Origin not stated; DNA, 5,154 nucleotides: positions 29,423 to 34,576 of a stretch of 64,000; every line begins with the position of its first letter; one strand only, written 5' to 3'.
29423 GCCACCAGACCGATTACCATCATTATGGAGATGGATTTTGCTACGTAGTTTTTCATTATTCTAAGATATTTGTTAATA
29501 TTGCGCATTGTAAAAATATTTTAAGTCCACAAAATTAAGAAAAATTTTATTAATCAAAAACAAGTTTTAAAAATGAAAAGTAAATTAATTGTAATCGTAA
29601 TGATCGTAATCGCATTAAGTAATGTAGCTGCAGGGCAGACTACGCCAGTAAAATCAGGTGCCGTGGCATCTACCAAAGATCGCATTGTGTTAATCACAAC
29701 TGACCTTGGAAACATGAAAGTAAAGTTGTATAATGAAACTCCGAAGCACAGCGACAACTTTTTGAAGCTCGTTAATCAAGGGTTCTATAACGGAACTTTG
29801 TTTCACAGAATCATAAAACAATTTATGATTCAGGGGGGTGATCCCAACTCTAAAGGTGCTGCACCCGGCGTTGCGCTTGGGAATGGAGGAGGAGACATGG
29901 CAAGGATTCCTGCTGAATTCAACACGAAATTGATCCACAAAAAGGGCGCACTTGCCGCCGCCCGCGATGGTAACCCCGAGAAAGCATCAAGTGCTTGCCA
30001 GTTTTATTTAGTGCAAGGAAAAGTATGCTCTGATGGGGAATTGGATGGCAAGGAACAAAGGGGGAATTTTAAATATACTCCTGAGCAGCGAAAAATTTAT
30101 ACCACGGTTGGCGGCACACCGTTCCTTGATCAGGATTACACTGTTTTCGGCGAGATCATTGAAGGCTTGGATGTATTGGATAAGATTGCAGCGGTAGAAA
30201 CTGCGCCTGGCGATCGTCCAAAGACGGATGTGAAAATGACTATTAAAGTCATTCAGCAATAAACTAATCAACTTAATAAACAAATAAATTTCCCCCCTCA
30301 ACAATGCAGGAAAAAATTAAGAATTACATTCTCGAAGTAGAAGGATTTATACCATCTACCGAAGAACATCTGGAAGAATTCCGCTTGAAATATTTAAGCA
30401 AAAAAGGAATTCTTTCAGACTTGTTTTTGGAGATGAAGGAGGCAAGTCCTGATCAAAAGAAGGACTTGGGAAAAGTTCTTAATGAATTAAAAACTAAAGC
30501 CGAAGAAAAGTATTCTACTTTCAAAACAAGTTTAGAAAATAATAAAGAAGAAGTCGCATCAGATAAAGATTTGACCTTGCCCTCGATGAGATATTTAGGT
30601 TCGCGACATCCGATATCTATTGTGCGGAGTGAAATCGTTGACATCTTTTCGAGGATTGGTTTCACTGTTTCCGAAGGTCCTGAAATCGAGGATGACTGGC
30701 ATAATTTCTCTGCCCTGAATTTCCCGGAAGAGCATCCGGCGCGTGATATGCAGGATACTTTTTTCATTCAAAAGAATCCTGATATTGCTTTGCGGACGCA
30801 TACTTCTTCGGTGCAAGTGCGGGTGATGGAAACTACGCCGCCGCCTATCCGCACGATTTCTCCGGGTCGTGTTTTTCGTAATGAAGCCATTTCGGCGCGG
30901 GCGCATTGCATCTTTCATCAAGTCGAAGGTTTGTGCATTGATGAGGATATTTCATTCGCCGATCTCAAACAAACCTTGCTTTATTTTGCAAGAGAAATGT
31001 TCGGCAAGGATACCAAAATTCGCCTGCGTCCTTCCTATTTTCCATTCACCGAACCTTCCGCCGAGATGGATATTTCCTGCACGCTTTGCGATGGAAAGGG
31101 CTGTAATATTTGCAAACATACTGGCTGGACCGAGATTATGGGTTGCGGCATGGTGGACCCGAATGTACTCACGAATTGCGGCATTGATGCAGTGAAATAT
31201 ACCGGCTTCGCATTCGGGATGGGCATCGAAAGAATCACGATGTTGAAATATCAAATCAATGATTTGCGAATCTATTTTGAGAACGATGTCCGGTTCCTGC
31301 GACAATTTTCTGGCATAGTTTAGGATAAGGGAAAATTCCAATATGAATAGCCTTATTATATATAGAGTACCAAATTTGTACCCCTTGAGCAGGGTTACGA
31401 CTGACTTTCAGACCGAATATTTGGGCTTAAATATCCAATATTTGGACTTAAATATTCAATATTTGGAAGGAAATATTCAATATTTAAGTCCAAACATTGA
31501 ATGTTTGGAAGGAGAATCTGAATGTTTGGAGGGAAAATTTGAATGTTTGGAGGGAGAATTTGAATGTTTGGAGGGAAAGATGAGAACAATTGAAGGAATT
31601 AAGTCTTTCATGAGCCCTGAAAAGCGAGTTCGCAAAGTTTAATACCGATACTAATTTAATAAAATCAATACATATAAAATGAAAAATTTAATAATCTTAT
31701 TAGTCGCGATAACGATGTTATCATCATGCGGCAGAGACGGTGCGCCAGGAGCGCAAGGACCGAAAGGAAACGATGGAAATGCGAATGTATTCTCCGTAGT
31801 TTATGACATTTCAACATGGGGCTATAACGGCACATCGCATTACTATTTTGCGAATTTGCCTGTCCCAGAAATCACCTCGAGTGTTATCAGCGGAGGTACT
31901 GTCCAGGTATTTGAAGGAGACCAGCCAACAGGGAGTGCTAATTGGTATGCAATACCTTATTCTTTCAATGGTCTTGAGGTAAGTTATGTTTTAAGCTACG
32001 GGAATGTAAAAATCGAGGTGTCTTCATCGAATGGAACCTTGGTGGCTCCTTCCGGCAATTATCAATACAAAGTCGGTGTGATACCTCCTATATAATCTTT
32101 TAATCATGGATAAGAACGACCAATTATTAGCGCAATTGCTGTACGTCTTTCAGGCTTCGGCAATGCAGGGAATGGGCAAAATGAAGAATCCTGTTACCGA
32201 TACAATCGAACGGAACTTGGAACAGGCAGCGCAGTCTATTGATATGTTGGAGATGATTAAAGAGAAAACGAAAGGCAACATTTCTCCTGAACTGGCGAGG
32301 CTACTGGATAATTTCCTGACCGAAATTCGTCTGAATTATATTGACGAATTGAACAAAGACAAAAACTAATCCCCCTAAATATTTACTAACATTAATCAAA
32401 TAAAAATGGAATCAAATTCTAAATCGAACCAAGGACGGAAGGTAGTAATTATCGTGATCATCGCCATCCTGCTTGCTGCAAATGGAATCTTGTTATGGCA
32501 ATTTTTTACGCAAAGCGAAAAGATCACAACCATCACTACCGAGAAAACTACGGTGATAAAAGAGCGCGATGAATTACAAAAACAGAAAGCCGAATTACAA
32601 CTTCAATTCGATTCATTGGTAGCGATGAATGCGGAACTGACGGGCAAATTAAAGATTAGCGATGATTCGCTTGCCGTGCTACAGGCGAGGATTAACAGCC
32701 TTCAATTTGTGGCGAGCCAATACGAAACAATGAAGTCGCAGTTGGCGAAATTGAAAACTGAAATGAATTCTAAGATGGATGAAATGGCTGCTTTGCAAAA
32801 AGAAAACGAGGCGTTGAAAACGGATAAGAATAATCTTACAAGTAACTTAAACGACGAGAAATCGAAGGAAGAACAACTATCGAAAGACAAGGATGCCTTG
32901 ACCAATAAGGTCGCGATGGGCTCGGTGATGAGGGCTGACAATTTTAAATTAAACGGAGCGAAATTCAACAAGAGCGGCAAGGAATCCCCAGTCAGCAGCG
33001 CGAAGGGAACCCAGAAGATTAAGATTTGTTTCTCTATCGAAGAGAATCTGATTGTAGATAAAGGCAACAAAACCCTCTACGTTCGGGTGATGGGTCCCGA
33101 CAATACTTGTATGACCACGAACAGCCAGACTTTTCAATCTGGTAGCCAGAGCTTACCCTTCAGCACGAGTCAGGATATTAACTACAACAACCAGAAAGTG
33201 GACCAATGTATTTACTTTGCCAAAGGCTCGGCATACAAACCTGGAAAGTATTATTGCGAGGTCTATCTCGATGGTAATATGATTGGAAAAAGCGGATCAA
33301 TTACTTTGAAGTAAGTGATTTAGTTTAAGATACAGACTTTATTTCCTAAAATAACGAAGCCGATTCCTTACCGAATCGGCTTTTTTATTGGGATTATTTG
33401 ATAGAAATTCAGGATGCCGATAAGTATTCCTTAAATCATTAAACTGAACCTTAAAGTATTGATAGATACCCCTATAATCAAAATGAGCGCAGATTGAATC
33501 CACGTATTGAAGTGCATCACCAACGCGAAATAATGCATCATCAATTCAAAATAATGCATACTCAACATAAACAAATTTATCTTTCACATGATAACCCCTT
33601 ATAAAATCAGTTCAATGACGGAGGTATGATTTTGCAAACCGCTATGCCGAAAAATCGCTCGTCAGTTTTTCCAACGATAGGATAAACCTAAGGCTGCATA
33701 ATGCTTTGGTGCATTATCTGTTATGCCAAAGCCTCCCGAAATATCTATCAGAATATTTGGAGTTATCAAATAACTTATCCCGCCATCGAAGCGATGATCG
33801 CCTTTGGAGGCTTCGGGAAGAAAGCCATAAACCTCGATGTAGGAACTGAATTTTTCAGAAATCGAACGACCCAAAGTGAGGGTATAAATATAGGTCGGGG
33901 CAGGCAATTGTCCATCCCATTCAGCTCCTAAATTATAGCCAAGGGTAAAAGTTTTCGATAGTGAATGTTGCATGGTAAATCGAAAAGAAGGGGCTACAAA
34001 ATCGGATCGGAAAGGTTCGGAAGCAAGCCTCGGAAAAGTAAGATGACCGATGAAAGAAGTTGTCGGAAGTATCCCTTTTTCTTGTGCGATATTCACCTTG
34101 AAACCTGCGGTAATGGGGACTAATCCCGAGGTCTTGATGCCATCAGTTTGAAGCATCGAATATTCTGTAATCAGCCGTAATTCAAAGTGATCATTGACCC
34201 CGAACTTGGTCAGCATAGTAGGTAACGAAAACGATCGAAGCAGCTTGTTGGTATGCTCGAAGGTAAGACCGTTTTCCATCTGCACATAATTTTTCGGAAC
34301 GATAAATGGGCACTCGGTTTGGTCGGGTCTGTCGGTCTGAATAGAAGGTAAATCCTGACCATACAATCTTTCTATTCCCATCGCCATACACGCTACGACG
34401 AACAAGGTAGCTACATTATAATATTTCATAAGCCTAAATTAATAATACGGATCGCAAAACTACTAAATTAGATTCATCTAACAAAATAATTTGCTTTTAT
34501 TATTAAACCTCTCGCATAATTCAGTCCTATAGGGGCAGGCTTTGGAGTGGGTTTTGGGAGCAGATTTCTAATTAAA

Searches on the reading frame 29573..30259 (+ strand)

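Call 62: search_protein_families(library=pfam, proteins=[window:29573-30259:+])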
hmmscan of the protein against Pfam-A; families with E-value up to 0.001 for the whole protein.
window:29573-30259:+ (229 aa): 1 family
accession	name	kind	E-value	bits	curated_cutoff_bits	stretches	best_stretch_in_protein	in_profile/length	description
PF00160.26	Pro_isomerase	-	2.4e-43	148.6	21.7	1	39-223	2-155/159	Cyclophilin type peptidyl-prolyl cis-trans isomerase/CLD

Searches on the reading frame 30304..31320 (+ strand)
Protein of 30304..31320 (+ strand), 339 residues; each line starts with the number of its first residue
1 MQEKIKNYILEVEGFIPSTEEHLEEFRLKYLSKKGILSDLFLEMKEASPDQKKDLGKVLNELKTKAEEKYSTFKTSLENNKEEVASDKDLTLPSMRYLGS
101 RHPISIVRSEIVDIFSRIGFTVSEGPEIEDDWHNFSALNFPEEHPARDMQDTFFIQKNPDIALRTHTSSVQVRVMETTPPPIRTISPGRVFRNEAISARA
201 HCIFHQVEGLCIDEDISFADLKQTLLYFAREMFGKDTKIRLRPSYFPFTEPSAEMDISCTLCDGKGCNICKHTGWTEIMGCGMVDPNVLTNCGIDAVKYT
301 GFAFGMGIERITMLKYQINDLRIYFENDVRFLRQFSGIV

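Call 62: search_protein_families(library=pfam, proteins=[window:30304-31320:+])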
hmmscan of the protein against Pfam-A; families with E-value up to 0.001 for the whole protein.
window:30304-31320:+ (339 aa): 2 families
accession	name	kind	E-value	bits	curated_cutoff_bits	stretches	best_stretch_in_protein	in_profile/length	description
PF01409.25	tRNA-synt_2d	-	2.2e-97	325.8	19.8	1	90-335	4-246/246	tRNA synthetases class II core domain (F)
PF02912.23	Phe_tRNA-synt_N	-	2e-17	63.4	22.3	1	19-83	2-66/69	Aminoacyl tRNA synthetase class II, N-terminal domain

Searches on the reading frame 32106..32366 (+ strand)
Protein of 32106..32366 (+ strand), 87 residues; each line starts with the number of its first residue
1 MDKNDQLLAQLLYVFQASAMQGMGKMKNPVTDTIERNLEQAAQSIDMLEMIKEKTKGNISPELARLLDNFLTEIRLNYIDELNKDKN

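Call 62: search_protein_families(library=pfam, proteins=[window:32106-32366:+])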
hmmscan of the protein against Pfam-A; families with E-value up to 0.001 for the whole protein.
window:32106-32366:+ (87 aa): 1 family
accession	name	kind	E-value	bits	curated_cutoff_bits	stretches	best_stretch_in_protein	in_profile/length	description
PF08899.16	DUF1844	-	3.6e-20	72.3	27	1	10-79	6-75/76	Domain of unknown function (DUF1844)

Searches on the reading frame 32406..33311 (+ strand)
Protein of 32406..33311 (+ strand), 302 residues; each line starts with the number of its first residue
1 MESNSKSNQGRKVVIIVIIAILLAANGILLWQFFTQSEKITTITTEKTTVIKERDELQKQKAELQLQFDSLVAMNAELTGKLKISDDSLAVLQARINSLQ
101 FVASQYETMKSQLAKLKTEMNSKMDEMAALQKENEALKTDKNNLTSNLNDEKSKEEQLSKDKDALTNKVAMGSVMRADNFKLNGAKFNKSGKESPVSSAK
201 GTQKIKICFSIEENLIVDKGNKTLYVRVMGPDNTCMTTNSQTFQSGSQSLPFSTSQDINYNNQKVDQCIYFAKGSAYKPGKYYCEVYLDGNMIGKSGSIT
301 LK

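Call 62: search_protein_families(library=pfam, proteins=[window:32406-33311:+])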
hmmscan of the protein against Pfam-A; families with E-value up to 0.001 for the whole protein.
window:32406-33311:+ (302 aa): 1 family
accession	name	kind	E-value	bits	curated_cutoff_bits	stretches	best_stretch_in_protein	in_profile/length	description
PF06005.17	ZapB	-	0.00078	20.3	31.5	0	112-169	5-62/71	Cell division protein ZapB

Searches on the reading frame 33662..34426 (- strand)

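Call 62: search_protein_families(library=pfam, proteins=[window:33662-34426:-])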
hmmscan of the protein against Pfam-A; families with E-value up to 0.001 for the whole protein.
window:33662-34426:- (254 aa): 1 family
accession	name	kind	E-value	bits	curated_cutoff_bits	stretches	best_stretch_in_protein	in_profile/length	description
PF13557.12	Phenol_MetA_deg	-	8.6e-21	75.5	22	1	31-252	1-242/242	Putative MetA-pathway of phenol degradation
